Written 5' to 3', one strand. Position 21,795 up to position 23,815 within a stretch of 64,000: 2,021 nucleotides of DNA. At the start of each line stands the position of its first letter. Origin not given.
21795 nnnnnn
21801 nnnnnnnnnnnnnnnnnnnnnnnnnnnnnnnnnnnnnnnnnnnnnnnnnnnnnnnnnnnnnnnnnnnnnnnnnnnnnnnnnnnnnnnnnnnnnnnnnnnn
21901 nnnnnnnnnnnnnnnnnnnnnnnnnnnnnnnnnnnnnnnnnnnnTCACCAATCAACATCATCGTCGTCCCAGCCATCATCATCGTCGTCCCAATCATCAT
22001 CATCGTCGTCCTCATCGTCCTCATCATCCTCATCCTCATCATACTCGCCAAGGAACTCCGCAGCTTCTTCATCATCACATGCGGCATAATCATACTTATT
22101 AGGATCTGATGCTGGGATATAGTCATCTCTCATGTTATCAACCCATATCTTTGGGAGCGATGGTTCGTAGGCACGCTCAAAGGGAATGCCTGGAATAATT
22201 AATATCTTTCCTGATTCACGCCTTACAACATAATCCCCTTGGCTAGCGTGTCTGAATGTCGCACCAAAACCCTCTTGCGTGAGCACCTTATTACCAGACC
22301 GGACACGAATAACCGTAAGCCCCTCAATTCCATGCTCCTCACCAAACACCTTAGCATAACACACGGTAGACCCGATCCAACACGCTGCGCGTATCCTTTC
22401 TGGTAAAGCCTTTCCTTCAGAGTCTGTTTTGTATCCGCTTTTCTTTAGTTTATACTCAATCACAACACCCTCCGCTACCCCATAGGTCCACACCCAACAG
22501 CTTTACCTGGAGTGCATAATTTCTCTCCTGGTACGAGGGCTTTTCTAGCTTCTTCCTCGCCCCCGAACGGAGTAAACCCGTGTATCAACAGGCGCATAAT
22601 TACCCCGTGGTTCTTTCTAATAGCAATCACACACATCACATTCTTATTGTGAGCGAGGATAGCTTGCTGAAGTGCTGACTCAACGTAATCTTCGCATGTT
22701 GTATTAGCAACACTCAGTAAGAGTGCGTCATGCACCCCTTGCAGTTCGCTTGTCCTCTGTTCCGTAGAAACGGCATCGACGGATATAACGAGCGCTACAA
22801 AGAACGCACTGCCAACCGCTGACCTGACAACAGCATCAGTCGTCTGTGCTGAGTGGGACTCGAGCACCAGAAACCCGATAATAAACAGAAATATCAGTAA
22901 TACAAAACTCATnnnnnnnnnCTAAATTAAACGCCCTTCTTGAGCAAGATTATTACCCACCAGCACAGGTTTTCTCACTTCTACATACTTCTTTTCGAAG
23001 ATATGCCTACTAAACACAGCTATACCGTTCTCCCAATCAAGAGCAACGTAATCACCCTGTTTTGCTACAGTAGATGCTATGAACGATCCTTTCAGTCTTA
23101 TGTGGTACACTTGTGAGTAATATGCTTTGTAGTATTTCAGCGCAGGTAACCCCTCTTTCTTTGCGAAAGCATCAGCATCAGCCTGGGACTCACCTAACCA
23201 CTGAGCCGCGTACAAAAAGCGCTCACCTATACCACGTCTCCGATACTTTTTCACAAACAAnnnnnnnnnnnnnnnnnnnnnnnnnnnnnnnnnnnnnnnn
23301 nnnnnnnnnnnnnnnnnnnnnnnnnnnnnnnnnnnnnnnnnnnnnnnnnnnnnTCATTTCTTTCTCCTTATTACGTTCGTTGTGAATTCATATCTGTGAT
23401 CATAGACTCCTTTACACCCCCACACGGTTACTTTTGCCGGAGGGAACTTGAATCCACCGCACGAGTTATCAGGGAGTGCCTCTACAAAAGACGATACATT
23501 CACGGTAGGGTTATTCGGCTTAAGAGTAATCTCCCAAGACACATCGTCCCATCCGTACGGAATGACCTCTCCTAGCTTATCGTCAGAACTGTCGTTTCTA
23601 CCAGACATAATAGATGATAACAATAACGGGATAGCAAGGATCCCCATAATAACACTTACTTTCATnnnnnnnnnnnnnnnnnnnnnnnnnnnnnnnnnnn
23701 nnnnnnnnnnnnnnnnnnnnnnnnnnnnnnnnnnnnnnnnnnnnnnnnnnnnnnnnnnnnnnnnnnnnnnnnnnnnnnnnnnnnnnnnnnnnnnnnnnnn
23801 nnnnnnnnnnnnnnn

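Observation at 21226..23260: Four tandem paralogues (family A); one carries a poly-Asp/Glu, Trp-punctuated tail (DNA-mimic-like)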

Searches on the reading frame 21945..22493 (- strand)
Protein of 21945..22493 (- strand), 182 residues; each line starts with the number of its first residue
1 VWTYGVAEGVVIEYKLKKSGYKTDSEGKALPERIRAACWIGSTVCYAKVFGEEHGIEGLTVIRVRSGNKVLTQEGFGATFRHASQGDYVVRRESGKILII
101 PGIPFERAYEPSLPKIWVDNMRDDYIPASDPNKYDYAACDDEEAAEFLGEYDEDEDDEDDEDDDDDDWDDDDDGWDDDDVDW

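Call 6: search_protein_families(library=pfam, proteins=[window:21945-22493:-], max_evalue=1)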
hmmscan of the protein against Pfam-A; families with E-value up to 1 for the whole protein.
window:21945-22493:- (182 aa): 0 families

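Call 7: search_protein_families(library=phrogs, proteins=[window:21945-22493:-], max_evalue=1)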
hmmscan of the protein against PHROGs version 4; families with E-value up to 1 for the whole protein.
window:21945-22493:- (182 aa): 3 families
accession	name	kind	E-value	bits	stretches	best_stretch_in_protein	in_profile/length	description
phrog_1810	-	unknown function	0.11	13.5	1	77-112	57-92/166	-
phrog_27263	-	unknown function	0.16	13.5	1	42-90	59-107/113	-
phrog_33861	-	unknown function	0.38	10.4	1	82-173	176-267/407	-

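Call 57: predict_structure(alignment_id=A6)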
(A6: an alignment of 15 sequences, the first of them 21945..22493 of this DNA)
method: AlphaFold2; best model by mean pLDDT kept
length: 182 residues; sequences in the alignment: 15
mean_pLDDT: 69.5   pTM: 0.57
mean pLDDT of the five models: 69.5, 69.2, 68.4, 67.1, 65.1
residues with pLDDT >= 90: 25; 70-90: 64; 50-70: 79; < 50: 14
segments of 3 or more residues with pLDDT < 50: 1-8, 125-129
pLDDT, mean of each block of 10 residues (from residue 1): 40 87 83 90 81 79 66 60 88 85 93 68 49 57 60 55 57 57 57
secondary structure, 60 per line:
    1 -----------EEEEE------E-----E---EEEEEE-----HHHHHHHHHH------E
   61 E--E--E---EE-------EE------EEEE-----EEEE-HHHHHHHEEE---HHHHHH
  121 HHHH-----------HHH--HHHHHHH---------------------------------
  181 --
elements in order: E12-16 E33-38 H44-53 E88-91 E97-100 H102-108 E109-111 H115-124 H141-147

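Call 60: fold_search(model_id=the predicted structure, library=viral)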
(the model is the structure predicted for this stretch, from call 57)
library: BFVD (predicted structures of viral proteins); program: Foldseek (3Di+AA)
matches with E <= 10: 389; with E <= 0.001: 3
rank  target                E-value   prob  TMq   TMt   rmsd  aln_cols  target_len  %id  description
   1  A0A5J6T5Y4            5.6e-04  1.00  0.40  0.41   6.6       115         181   23  (no name in the UniProt tables at hand)
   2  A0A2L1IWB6            6.7e-04  1.00  0.38  0.47  15.3       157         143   15  Uncharacterized protein [Streptomyces phage Bing]
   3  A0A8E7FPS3            9.5e-04  1.00  0.33  0.53   5.7       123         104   13  (no name in the UniProt tables at hand)
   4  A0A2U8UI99            1.7e-03  1.00  0.36  0.39   5.9       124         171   18  (no name in the UniProt tables at hand)
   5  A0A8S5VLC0            2.1e-03  1.00  0.36  0.66   4.4       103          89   19  (no name in the UniProt tables at hand)
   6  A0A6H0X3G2            2.8e-03  1.00  0.32  0.22   6.5        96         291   28  Uncharacterized protein [Klebsiella phage LASTA]
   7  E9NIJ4                2.9e-03  1.00  0.38  0.57   7.9       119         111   13  Uncharacterized protein [Enterobacter phage EcP1]
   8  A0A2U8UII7            3.5e-03  1.00  0.38  0.60   4.7       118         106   19  (no name in the UniProt tables at hand)
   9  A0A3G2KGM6            3.5e-03  1.00  0.36  0.60   6.1       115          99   17  Uncharacterized protein [Arthrobacter phage Judy]
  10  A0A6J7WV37            5.0e-03  1.00  0.37  0.66   4.1       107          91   10  Uncharacterized protein [uncultured Caudovirales phage]
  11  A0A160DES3            5.7e-03  0.97  0.33  0.37  19.5       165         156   17  Uncharacterized protein [Gordonia phage OneUp]
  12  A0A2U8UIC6            9.7e-03  0.97  0.29  0.47   7.4        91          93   19  (no name in the UniProt tables at hand)
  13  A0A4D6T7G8            1.1e-02  0.99  0.35  0.42   9.9       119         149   19  (no name in the UniProt tables at hand)
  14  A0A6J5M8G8            1.2e-02  0.98  0.31  0.40  10.6       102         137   20  Uncharacterized protein [uncultured Caudovirales phage]
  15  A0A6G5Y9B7            1.2e-02  1.00  0.37  0.69   2.8        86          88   26  (no name in the UniProt tables at hand)
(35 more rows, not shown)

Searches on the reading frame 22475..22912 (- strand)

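Call 6: search_protein_families(library=pfam, proteins=[window:22475-22912:-], max_evalue=1)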
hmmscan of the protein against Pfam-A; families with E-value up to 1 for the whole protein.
window:22475-22912:- (145 aa): 3 families
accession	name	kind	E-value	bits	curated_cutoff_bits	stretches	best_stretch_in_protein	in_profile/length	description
PF20728.2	Nairovirus_NSm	-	0.18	12.3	27.4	1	3-107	11-112/115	Nairovirus NSm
PF24226.1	DUF7442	-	0.2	12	23.8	1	3-42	2-36/79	Phage membrane protein Family of unknown function (DUF7442)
PF00060.32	Lig_chan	-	0.46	10.7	30.8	0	7-81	46-125/146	Ligand-gated ion channel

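Call 7: search_protein_families(library=phrogs, proteins=[window:22475-22912:-], max_evalue=1)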
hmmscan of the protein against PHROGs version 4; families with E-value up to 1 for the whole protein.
window:22475-22912:- (145 aa): 3 families
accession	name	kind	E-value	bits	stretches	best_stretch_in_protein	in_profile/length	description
phrog_31287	-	unknown function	0.01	16.5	1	60-124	130-195/211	-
phrog_8140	-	unknown function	0.12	13.5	1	54-89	5-40/82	-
phrog_4804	-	unknown function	0.16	12.9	1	1-45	2-41/81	-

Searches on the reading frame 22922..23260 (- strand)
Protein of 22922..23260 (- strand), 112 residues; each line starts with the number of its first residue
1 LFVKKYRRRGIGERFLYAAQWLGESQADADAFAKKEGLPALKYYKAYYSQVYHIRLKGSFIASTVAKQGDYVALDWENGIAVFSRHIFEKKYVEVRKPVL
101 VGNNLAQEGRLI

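Call 6: search_protein_families(library=pfam, proteins=[window:22922-23260:-], max_evalue=1)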
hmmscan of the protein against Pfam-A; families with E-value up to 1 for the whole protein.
window:22922-23260:- (112 aa): 0 families

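Call 7: search_protein_families(library=phrogs, proteins=[window:22922-23260:-], max_evalue=1)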
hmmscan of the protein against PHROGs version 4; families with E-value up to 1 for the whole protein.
window:22922-23260:- (112 aa): 4 families
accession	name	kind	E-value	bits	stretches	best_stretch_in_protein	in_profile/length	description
phrog_419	-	unknown function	0.0052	17.3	1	20-97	55-125/300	-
phrog_13199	-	unknown function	0.13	13.2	1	51-82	44-74/77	-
phrog_1810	-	unknown function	0.16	12.9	1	16-97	17-94/166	-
phrog_27109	-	unknown function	0.32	12.4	0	5-38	9-42/87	-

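Call 39: search_dna_similar(query=window:22925-23260:-, collection=phages, mode=protein, max_evalue=1, max_rows=20)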
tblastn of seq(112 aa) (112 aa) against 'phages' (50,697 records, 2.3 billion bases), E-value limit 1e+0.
No match.

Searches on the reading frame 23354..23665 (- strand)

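Call 6: search_protein_families(library=pfam, proteins=[window:23354-23665:-], max_evalue=1)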
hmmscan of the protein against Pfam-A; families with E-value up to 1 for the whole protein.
window:23354-23665:- (103 aa): 1 family
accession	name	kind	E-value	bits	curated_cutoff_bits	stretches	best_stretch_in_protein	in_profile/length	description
PF06113.17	BRE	-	0.011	15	25.8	1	7-55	20-68/320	Brain and reproductive organ-expressed protein (BRE)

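Call 7: search_protein_families(library=phrogs, proteins=[window:23354-23665:-], max_evalue=1)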
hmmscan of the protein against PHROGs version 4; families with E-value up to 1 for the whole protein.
window:23354-23665:- (103 aa): 0 families
